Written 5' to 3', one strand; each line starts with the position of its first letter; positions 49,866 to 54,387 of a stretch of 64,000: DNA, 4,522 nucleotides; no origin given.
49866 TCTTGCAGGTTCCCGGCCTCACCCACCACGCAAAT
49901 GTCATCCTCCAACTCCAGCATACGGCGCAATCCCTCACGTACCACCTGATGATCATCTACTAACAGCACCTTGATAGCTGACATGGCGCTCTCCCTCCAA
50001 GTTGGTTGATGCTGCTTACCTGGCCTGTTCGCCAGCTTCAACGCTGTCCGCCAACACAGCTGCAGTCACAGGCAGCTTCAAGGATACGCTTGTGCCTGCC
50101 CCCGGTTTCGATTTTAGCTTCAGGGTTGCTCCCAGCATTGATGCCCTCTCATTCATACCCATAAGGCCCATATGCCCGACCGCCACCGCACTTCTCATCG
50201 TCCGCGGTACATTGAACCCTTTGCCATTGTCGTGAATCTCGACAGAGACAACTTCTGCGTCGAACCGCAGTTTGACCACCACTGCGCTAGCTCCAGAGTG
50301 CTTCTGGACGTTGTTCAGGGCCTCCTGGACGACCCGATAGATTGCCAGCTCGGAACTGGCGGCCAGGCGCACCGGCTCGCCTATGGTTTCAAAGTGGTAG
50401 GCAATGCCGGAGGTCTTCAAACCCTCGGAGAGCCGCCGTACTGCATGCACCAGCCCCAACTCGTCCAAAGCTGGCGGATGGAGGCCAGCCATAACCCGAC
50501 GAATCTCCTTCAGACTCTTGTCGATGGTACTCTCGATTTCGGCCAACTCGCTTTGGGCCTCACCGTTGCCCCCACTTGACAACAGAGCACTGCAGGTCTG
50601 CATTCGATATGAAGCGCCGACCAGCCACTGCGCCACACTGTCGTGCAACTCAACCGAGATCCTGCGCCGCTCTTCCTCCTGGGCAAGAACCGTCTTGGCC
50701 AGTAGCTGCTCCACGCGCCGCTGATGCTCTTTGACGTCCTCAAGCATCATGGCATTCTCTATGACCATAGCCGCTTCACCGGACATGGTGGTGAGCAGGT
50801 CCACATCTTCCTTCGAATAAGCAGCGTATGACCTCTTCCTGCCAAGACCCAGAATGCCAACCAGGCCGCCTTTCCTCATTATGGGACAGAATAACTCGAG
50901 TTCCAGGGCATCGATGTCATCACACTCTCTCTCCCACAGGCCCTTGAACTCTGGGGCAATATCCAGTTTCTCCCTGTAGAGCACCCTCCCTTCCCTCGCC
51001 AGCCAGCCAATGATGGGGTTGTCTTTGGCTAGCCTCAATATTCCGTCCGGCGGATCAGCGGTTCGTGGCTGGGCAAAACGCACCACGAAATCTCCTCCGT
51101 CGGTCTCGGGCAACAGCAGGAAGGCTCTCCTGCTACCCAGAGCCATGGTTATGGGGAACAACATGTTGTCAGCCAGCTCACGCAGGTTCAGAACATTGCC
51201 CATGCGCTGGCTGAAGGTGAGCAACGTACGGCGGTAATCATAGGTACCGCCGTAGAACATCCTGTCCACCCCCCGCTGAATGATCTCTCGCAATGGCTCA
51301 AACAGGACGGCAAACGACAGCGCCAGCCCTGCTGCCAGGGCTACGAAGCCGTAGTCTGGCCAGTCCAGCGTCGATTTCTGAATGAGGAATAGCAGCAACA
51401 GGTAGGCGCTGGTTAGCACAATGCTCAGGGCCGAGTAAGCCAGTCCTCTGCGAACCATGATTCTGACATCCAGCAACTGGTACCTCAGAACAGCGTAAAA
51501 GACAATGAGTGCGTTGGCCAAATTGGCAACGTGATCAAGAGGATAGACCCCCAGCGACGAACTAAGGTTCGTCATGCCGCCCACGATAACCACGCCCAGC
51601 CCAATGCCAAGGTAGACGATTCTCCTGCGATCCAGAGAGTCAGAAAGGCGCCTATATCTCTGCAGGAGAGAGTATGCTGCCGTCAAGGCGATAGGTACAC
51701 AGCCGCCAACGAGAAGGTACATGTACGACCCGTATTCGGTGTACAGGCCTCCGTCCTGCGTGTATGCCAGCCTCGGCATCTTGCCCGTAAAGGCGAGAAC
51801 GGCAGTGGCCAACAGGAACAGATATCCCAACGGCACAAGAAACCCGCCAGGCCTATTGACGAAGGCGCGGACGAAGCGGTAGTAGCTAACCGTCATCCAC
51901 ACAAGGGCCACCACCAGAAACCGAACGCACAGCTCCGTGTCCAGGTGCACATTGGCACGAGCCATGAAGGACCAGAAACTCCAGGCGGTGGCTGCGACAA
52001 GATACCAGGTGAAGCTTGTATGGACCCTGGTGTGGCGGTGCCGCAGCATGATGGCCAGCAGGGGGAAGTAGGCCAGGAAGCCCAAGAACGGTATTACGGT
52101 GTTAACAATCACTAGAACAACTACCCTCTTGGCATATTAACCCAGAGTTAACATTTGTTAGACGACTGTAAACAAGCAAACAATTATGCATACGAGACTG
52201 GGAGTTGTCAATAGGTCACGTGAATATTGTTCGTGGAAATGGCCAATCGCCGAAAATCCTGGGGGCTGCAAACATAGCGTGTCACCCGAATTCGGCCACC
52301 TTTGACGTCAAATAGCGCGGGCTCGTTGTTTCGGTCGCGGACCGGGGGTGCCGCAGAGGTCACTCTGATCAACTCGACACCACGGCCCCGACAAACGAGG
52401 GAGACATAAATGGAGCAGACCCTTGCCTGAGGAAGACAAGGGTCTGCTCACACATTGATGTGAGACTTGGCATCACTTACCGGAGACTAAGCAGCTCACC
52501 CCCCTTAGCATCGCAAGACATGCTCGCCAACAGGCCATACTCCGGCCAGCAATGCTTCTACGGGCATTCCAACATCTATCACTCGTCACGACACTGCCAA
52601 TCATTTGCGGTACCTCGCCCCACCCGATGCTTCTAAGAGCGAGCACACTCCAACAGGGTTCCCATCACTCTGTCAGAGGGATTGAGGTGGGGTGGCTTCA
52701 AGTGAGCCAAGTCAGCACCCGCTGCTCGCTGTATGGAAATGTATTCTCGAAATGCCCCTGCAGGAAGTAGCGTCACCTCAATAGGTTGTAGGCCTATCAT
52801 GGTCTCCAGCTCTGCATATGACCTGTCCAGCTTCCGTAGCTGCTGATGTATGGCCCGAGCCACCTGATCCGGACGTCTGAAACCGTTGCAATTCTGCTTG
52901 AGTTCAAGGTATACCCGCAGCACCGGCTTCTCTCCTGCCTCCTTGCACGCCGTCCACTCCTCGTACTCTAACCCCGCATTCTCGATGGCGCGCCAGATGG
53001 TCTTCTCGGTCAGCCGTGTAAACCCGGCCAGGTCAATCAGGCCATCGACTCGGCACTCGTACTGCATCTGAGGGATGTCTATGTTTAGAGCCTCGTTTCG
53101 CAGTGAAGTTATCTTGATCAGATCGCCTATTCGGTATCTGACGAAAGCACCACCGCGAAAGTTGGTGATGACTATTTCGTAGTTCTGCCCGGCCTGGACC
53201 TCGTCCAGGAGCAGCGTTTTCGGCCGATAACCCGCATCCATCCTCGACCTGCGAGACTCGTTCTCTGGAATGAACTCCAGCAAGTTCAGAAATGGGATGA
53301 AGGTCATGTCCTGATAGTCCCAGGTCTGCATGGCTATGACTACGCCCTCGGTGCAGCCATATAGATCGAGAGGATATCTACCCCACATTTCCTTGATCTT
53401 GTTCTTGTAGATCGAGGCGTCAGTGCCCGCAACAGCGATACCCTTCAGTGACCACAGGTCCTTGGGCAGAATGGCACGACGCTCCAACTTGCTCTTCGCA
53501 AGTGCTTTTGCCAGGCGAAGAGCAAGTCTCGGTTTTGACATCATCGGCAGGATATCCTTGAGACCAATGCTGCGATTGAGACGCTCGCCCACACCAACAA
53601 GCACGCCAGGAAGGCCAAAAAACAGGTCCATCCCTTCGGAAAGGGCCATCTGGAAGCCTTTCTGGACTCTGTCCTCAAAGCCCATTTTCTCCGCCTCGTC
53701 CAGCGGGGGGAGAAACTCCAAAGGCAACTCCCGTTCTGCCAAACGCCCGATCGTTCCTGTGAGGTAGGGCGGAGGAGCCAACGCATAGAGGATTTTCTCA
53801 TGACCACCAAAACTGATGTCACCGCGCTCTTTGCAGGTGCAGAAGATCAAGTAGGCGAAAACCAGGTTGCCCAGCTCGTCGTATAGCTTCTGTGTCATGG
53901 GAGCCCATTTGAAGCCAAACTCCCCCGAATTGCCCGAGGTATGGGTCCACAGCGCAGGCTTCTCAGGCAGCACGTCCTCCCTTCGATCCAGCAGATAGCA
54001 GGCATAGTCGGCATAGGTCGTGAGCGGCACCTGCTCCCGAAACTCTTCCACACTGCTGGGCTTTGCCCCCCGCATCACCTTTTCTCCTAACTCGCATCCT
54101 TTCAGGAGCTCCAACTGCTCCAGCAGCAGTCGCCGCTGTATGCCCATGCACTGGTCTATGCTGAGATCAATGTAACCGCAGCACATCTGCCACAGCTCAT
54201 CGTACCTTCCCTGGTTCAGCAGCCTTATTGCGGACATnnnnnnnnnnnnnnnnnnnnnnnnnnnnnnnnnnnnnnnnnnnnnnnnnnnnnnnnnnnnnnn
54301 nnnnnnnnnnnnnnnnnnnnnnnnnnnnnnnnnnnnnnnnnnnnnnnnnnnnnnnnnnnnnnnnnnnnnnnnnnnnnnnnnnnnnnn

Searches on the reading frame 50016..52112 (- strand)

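Call 8: search_protein_families(library=pfam, proteins=[window:50016-52112:-], max_evalue=0.001)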
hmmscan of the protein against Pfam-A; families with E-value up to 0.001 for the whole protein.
window:50016-52112:- (698 aa): 6 families
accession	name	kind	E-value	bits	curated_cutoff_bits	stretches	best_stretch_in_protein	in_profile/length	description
PF07730.19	HisKA_3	-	6.9e-15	55.8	24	1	481-549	1-68/68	Histidine kinase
PF02518.31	HATPase_c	-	1.1e-12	48.8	26.4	1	588-683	3-110/111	Histidine kinase-, DNA gyrase B-, and HSP90-like ATPase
PF13185.12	GAF_2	-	1.4e-10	41.9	28.6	1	309-452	3-136/136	GAF domain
PF16927.11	HisKA_7TM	-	2e-09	38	28.6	1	18-216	12-222/224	N-terminal 7TM region of histidine kinase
PF01590.32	GAF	-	8.3e-07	30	22.4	1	310-451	2-133/133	GAF domain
PF13492.12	GAF_3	-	6.1e-05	23.9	27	1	320-453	12-129/129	GAF domain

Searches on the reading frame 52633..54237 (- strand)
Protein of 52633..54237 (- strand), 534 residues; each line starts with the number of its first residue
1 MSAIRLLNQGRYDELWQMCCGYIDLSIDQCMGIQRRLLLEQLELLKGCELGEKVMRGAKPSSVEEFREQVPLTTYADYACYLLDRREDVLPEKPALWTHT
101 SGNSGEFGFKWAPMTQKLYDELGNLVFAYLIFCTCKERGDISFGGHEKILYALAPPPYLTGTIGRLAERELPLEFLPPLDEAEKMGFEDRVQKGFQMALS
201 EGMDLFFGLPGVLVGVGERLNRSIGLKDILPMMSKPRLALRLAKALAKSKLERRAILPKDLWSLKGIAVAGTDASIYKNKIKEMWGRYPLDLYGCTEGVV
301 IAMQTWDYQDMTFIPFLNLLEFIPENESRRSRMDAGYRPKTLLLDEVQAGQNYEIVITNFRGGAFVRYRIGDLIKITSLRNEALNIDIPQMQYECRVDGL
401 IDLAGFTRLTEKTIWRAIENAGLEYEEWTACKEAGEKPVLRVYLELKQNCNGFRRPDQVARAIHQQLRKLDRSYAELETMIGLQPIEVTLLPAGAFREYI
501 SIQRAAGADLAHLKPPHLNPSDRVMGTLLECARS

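Call 88: search_protein_families(library=pfam, proteins=[window:52633-54237:-], max_evalue=0.00001)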
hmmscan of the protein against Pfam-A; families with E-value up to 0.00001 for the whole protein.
window:52633-54237:- (534 aa): 3 families
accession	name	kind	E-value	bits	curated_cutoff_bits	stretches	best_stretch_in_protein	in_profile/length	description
PF23571.1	GH3_M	-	1.3e-14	54.4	23.6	1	315-383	5-67/75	GH3 family central domain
PF03321.19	GH3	-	2.1e-08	34.2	23.6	1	29-126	11-113/304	GH3 family N-terminal domain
PF23572.1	GH3_C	-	4.9e-07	30.9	23.6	1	419-519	12-115/119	GH3 family C-terminal domain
